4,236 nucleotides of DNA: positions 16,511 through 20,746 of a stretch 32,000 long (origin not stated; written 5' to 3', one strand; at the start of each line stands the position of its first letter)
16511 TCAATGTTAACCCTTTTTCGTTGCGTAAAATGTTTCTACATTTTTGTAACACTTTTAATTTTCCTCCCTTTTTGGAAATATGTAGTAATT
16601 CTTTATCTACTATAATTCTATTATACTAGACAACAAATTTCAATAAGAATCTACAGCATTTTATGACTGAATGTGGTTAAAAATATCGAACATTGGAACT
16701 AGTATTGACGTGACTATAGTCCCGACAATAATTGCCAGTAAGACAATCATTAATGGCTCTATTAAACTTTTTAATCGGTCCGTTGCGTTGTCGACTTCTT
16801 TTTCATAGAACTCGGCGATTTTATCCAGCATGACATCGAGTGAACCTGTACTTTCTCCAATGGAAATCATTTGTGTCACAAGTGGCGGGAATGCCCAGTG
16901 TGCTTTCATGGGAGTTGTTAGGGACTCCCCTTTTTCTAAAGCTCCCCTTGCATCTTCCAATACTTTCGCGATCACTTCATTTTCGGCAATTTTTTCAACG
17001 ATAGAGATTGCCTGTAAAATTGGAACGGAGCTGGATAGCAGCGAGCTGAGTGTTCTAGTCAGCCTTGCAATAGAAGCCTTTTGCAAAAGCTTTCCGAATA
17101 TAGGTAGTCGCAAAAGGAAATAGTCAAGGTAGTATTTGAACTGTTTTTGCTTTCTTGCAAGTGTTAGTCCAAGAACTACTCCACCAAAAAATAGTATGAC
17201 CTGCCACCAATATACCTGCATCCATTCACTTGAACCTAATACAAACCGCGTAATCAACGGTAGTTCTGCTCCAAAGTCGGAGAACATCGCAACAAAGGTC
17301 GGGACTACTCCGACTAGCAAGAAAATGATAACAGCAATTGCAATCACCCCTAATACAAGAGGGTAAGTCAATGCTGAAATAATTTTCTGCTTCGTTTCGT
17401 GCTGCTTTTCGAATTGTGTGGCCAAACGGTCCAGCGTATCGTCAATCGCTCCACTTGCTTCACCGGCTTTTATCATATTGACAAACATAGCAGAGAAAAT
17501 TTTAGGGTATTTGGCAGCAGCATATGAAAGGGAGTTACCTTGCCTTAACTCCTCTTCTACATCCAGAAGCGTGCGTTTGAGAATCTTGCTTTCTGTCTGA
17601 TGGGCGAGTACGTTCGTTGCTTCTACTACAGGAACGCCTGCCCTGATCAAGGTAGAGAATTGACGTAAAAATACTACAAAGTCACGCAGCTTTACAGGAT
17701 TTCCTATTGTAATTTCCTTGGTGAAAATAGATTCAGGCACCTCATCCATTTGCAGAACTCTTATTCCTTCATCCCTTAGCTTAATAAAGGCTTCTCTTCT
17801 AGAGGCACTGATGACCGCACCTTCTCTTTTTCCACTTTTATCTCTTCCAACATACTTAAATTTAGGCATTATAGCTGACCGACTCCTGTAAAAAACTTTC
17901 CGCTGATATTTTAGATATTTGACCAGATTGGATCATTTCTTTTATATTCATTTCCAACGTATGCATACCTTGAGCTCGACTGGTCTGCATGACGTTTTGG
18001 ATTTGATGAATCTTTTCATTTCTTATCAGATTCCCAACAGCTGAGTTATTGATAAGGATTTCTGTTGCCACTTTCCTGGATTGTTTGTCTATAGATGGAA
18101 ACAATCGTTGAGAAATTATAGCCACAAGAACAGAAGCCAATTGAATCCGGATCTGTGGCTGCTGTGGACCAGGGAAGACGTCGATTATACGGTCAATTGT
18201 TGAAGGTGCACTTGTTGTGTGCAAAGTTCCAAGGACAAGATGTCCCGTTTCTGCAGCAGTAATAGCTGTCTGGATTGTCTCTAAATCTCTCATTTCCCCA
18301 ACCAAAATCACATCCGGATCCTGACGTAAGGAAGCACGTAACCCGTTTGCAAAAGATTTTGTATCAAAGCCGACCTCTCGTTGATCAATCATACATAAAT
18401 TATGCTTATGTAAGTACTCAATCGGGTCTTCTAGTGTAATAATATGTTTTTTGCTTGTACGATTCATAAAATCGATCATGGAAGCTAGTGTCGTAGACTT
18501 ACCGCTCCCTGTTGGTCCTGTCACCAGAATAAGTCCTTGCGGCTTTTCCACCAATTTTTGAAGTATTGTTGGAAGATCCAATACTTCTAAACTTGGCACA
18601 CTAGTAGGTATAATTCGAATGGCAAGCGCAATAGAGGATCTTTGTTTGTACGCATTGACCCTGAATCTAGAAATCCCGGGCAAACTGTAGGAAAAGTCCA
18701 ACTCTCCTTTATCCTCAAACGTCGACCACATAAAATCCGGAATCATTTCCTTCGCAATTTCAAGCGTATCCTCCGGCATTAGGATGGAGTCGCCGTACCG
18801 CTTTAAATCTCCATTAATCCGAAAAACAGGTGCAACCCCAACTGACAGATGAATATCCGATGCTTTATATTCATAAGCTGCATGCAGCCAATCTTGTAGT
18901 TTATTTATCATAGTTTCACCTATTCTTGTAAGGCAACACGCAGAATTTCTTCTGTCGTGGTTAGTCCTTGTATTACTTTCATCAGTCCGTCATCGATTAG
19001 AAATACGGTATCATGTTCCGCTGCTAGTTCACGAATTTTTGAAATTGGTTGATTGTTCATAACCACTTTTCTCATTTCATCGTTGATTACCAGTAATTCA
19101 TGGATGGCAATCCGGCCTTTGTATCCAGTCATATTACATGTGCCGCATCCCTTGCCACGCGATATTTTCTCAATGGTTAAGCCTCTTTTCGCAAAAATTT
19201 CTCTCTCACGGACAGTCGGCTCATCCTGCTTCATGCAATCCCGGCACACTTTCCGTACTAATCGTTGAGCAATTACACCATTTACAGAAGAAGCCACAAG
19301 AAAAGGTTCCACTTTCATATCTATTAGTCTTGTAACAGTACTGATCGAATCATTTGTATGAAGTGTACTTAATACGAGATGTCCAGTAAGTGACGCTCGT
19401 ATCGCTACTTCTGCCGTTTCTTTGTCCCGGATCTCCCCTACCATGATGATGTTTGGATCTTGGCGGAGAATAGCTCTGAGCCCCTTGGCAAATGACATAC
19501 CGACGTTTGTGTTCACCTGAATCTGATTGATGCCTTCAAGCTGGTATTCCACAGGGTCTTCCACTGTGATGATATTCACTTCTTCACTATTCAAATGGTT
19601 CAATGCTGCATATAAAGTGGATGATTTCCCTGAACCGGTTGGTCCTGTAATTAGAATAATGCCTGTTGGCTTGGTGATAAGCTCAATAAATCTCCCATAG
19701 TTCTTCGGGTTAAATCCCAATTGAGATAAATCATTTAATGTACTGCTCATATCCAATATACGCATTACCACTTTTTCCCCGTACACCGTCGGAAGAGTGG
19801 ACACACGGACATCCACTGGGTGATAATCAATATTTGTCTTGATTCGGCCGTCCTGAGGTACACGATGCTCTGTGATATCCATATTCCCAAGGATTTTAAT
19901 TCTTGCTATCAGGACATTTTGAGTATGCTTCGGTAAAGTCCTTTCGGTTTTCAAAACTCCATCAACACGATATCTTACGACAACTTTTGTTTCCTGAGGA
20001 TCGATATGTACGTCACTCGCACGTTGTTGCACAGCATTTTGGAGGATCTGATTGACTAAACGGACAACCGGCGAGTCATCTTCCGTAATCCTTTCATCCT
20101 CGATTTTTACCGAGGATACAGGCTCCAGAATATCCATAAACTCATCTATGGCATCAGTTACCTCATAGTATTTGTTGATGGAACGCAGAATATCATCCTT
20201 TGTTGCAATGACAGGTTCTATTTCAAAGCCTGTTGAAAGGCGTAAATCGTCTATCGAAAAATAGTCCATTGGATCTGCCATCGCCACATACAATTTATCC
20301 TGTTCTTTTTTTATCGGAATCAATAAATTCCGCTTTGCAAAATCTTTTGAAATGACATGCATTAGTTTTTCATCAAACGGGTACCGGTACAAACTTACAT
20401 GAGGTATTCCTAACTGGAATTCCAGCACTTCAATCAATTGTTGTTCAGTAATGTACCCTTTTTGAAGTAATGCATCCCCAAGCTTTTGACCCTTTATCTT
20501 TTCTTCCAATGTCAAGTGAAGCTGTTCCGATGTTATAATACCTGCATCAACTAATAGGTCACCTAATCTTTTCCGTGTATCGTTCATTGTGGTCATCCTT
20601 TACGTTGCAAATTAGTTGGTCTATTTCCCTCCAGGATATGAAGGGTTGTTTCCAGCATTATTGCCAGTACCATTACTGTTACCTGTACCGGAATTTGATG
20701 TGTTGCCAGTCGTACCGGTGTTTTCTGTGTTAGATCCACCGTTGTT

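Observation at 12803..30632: Complete retractile type IV pilus locus with cell-wall, tip-adhesin and c-di-GMP modules at the comC locus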

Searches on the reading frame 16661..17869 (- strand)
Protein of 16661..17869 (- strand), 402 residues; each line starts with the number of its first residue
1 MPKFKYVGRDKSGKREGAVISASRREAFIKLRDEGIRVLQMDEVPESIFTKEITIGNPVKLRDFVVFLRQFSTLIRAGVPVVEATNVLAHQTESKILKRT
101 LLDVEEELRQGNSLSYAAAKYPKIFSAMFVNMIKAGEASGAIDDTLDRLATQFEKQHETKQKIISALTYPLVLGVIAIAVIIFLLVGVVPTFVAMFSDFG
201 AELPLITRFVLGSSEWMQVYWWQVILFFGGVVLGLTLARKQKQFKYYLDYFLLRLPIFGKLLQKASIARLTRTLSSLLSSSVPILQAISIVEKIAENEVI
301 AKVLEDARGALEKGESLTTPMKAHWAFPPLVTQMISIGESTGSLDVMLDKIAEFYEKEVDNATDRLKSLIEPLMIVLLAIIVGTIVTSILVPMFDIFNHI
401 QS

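Call 4: search_protein_families(library=pfam, proteins=[window:16661-17869:-], max_evalue=0.01)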
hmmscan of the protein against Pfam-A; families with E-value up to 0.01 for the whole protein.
window:16661-17869:- (402 aa): 1 family
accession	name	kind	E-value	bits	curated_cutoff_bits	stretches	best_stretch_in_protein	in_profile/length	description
PF00482.28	T2SSF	-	7.3e-65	217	25.2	2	67-190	1-125/125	Type II secretion system (T2SS), protein F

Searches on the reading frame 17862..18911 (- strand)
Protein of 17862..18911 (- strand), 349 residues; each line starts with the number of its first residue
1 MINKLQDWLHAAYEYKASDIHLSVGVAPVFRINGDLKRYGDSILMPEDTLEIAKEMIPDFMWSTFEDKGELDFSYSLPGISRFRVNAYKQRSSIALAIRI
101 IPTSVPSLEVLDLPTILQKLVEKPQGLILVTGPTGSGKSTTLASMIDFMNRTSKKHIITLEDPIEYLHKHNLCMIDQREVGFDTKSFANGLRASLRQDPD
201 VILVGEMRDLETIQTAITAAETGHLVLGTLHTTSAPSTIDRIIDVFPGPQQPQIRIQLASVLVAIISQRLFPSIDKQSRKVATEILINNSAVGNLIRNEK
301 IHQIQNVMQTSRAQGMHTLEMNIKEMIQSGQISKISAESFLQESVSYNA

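Call 4: search_protein_families(library=pfam, proteins=[window:17862-18911:-], max_evalue=0.01)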
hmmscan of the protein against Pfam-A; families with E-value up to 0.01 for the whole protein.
window:17862-18911:- (349 aa): 10 families
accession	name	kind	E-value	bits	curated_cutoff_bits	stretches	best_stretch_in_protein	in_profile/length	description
PF00437.27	T2SSE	-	3.8e-52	177.6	24.9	1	7-328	14-331/370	Type II/IV secretion system protein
PF25199.1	nSTAND_NTPase5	-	0.00011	22.4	34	1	116-171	32-89/145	Novel STAND NTPase 5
PF13401.12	AAA_22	-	0.00023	21.9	27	1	124-161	4-33/130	AAA domain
PF13555.12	AAA_29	-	0.00037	20.6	27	1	123-144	20-41/61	P-loop containing region of AAA domain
PF13604.12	AAA_30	-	0.00088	19.5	27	1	116-152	9-45/191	AAA domain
PF13191.12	AAA_16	-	0.0014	19.6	32.6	1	123-162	22-58/167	AAA ATPase domain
PF12775.13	AAA_7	-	0.0029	17.6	25.8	1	104-153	13-62/181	P-loop containing dynein motor region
PF00005.33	ABC_tran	-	0.0049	17.9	25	0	127-185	13-74/137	ABC transporter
PF13476.12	AAA_23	-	0.0055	17.8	27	0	125-143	19-37/201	AAA domain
PF01580.24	FtsK_SpoIIIE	-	0.0057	16.6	24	0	124-146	39-60/221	FtsK/SpoIIIE family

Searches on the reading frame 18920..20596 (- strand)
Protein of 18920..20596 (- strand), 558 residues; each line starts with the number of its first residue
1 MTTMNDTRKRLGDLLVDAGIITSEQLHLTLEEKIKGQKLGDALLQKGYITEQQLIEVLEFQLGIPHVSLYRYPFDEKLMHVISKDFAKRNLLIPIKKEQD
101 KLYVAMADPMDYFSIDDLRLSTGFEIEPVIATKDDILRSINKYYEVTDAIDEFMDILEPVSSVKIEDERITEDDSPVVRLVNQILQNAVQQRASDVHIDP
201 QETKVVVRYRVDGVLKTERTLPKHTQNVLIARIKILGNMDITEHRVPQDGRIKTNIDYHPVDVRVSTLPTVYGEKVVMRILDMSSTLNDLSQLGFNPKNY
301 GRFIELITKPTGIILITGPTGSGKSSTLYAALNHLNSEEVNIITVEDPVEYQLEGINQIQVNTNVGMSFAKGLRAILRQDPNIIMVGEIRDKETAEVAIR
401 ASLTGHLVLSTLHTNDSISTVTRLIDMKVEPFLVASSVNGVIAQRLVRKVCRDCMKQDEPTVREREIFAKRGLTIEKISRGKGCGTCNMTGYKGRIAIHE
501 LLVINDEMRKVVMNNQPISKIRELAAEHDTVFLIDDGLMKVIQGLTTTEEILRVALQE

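Call 4: search_protein_families(library=pfam, proteins=[window:18920-20596:-], max_evalue=0.01)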
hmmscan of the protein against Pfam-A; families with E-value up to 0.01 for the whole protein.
window:18920-20596:- (558 aa): 11 families
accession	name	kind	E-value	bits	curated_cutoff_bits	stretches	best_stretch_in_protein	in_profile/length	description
PF00437.27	T2SSE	-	1.5e-136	455.4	24.9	1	172-553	3-370/370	Type II/IV secretion system protein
PF05157.20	MshEN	-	1.7e-20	73.2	23.1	1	62-147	1-87/90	MshEN domain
PF13401.12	AAA_22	-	0.00016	22.5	27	1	310-356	4-50/130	AAA domain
PF20720.3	nSTAND3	-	0.00016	21.9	27.2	1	302-350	9-56/155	Novel STAND NTPase 3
PF13191.12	AAA_16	-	0.00035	21.6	32.6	1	312-406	25-111/167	AAA ATPase domain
PF12775.13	AAA_7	-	0.00084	19.4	25.8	1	300-345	22-67/181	P-loop containing dynein motor region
PF13555.12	AAA_29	-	0.0011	19.1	27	1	309-332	20-43/61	P-loop containing region of AAA domain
PF13173.12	AAA_14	-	0.0022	18.4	27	1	313-399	4-81/129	AAA domain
PF05673.19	DUF815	-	0.0048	16.5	23.8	1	309-347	51-89/249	Protein of unknown function (DUF815)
PF13476.12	AAA_23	-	0.0062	17.6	27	1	305-330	16-38/201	AAA domain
PF25199.1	nSTAND_NTPase5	-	0.007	16.6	34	0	309-355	39-86/145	Novel STAND NTPase 5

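Call 12: find_related_loci(query=window:18920-20596:-, collection=genome_contigs, flank=10000)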
Query window:18920-20596:- (558 aa) in genome_contigs; peptide patterns used: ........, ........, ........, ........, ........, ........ (x = any residue, [..] = any of these).
330 stretches matched a pattern; 274 encode a relative of the query (tblastn E <= 1e-3); the best 80 are kept; 80 distinct loci.
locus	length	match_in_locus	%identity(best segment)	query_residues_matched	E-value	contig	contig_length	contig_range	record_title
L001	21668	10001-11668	93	3-558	0e+0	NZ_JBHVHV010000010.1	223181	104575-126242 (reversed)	Sutcliffiella sp. NPDC057660 NPDC057660_T25_A8.ctg-0010, whole genome shotgun sequence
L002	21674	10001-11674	91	1-558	0e+0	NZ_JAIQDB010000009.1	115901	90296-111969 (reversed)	Sutcliffiella deserti strain DG-18 Scaffold11, whole genome shotgun sequence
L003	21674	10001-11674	90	1-558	0e+0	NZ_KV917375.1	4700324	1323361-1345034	Sutcliffiella halmapala strain DSM 8723 Scaffold1, whole genome shotgun sequence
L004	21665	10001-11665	83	4-558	0e+0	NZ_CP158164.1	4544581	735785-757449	Bacillus sp. CSS-39 chromosome, complete genome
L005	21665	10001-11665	83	4-558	0e+0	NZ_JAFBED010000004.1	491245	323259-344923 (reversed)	Sutcliffiella tianshenii strain DSM 25879 Ga0454044_04, whole genome shotgun sequence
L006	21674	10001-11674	84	1-558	0e+0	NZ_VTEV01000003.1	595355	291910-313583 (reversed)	Sutcliffiella horikoshii strain CH28_1T scaffold3.1, whole genome shotgun sequence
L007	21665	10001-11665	83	4-558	0e+0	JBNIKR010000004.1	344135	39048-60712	Sutcliffiella halmapala strain 445 NODE_4_length_344135_cov_24.376930, whole genome shotgun sequence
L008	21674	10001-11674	84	1-558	0e+0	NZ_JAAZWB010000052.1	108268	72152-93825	Bacillus sp. RO1 52, whole genome shotgun sequence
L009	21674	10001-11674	84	1-558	0e+0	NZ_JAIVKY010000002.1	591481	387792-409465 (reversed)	Sutcliffiella horikoshii strain KcN35-3 KcN35-3_ctg002, whole genome shotgun sequence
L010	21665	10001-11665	83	4-558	0e+0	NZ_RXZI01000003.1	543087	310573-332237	Sutcliffiella horikoshii strain biET1 yangfan_BH_50003, whole genome shotgun sequence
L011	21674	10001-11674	83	1-558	0e+0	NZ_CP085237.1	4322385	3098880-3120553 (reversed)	Sutcliffiella horikoshii strain ADH2-198 chromosome, complete genome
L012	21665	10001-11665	84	4-558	0e+0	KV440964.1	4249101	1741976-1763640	Bacillus horikoshii strain FJAT-14233 genomic scaffold Scaffold1, whole genome shotgun sequence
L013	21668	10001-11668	84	4-558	0e+0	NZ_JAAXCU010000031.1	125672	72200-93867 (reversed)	Bacillus sp. RO2 31, whole genome shotgun sequence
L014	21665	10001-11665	82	4-558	0e+0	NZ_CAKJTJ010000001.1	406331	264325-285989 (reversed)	Sutcliffiella rhizosphaerae strain CIP 111883, whole genome shotgun sequence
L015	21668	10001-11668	84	4-558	0e+0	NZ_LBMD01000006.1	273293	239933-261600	Bacillus sp. CHD6a contig6, whole genome shotgun sequence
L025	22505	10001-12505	73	4-558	0e+0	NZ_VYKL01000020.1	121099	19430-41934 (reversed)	Niallia endozanthoxylica strain MER_TA_151 MER-TA-151_1_(paired)_trimmed_(paired)_contig_20, whole genome shotgun sequen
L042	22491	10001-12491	72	4-558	0e+0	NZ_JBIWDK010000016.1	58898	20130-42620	Peribacillus sp. NPDC097224 NPDC097224_222_D6.ctg-0016, whole genome shotgun sequence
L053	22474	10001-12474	69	4-558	0e+0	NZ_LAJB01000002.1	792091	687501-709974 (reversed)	Domibacillus indicus strain SD 111 DSM28032_1_trimmed_contig_2, whole genome shotgun sequence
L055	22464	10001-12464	71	8-557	0e+0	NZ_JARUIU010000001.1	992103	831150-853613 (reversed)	Jeotgalibacillus sp. ET6 NODE_1_length_992103_cov_129.894375, whole genome shotgun sequence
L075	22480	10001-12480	69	4-556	0e+0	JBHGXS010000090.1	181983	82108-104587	MAG: Bacillus sp. (in: firmicutes) isolate N2OR1_T1_26 N2OR1_T1_k141_6747, whole genome shotgun sequence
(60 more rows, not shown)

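Call 28: search_protein_families(library=pfam, alignment_id=A2, max_evalue=0.01)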
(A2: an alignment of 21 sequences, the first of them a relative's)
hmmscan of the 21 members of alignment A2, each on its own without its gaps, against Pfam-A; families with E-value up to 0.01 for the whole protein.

A. member 1, L018:6346-7740:+ (464 aa): 0 families

B. families by the number of members that match (of 21 scanned): 0 families

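Call 75: search_protein_families(library=pfam, proteins=[L055:75-2432:+, L055:2489-3376:+, L042:32-2302:+, L042:2363-3277:+, L053:66-2174:+, L004:3337-4881:+, L075:2997-4898:+, L025:1-2436:+, L008:6189-7328:-], max_evalue=0.001)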
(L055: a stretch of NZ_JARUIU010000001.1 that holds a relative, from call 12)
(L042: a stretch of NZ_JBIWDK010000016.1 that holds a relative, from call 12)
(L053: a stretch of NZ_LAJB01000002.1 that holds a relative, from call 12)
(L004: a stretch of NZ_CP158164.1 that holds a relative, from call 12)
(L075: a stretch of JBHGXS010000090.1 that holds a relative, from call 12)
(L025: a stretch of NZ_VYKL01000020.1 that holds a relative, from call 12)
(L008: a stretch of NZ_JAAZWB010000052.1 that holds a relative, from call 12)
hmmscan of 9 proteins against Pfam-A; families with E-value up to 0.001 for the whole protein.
L055:75-2432:+ (785 aa): 6 families
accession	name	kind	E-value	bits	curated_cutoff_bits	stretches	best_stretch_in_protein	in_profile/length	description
PF02368.24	Big_2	-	4.8e-17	62.1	22.8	1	423-497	2-73/79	Bacterial Ig-like domain (group 2)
PF16480.10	DUF5057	-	1.7e-08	34.7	27.9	1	1-38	340-378/378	Domain of unknown function (DUF5057)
PF20578.4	aBig_2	-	0.00011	22.4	27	0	458-510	35-86/89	Atrophied bacterial Ig domain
PF17957.7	Big_7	-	0.00048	21.1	24.1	0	176-225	1-47/70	Bacterial Ig domain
PF09134.16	Invasin_D3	-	0.00049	21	33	0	470-508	7-45/98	Invasin, domain 3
PF13205.12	Big_5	-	0.00092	20.3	23.6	0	173-259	2-92/105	Bacterial Ig-like domain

L055:2489-3376:+ (295 aa): 5 families
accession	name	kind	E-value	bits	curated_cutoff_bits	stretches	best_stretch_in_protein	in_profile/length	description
PF12796.13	Ank_2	-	6.7e-29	100.7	27.3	4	213-292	1-78/90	Ankyrin repeats (3 copies)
PF13637.12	Ank_4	-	4.4e-20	71.7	22.7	1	147-185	1-39/50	Ankyrin repeats (many copies)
PF00023.36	Ank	-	3.1e-19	68.4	21.1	1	241-271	2-32/33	Ankyrin repeat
PF13606.12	Ank_3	-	4.2e-17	60.7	22.3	0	142-170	1-29/30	Ankyrin repeat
PF13857.12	Ank_5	-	6.5e-14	52.3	27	0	206-245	8-53/56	Ankyrin repeats (many copies)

L042:32-2302:+ (756 aa): 3 families
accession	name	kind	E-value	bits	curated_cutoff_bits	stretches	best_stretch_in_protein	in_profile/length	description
PF02368.24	Big_2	-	6.3e-21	74.6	22.8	2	575-652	1-78/79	Bacterial Ig-like domain (group 2)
PF22352.2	K319L-like_PKD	-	0.00041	20.7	27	0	711-741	54-84/84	K319L-like, PKD domain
PF17957.7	Big_7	-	0.00069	20.6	24.1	0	159-186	1-28/70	Bacterial Ig domain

L042:2363-3277:+ (304 aa): 6 families
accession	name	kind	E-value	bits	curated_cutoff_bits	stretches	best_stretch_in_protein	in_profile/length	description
PF12796.13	Ank_2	-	3.2e-33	114.6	27.3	3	129-209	10-86/90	Ankyrin repeats (3 copies)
PF00023.36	Ank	-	2.8e-27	93.7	21.1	1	149-181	1-33/33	Ankyrin repeat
PF13637.12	Ank_4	-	2e-21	76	22.7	2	160-203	7-50/50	Ankyrin repeats (many copies)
PF13857.12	Ank_5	-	2.8e-20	72.6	27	2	147-190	13-56/56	Ankyrin repeats (many copies)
PF13606.12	Ank_3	-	9.8e-20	68.7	22.3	0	150-176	2-28/30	Ankyrin repeat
PF23745.1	ANK_LRRK2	-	0.00066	20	27.5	0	125-240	6-117/130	LRRK2 ANK repeat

L053:66-2174:+ (702 aa): 0 families

L004:3337-4881:+ (514 aa): 1 family
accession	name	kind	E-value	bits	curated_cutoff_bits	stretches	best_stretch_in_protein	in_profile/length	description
PF02368.24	Big_2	-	4.8e-10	39.7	22.8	1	441-488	25-72/79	Bacterial Ig-like domain (group 2)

L075:2997-4898:+ (633 aa): 1 family
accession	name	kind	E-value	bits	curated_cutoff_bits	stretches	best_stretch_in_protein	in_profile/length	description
PF02368.24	Big_2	-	2.9e-14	53.2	22.8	2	530-608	3-78/79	Bacterial Ig-like domain (group 2)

L025:1-2436:+ (811 aa): 3 families
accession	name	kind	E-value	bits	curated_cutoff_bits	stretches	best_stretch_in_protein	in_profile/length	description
PF02368.24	Big_2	-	1.4e-15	57.4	22.8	2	543-608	4-70/79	Bacterial Ig-like domain (group 2)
PF21461.3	HL_N-beta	-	1.8e-10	40.9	27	1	578-621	17-56/57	Hyaluronate lyase, N-terminal beta-sheet domain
PF03725.20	RNase_PH_C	-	0.00087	19.6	20.8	0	531-568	2-38/67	3' exoribonuclease family, domain 2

L008:6189-7328:- (379 aa): 2 families
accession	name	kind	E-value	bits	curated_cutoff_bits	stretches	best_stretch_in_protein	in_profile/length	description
PF13791.11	Sigma_reg_C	-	2.6e-28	99.7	25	1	198-371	1-157/157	Sigma factor regulator C-terminal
PF13800.11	Sigma_reg_N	-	2.6e-08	34.4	26.3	1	47-144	1-89/91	Sigma factor regulator N-terminal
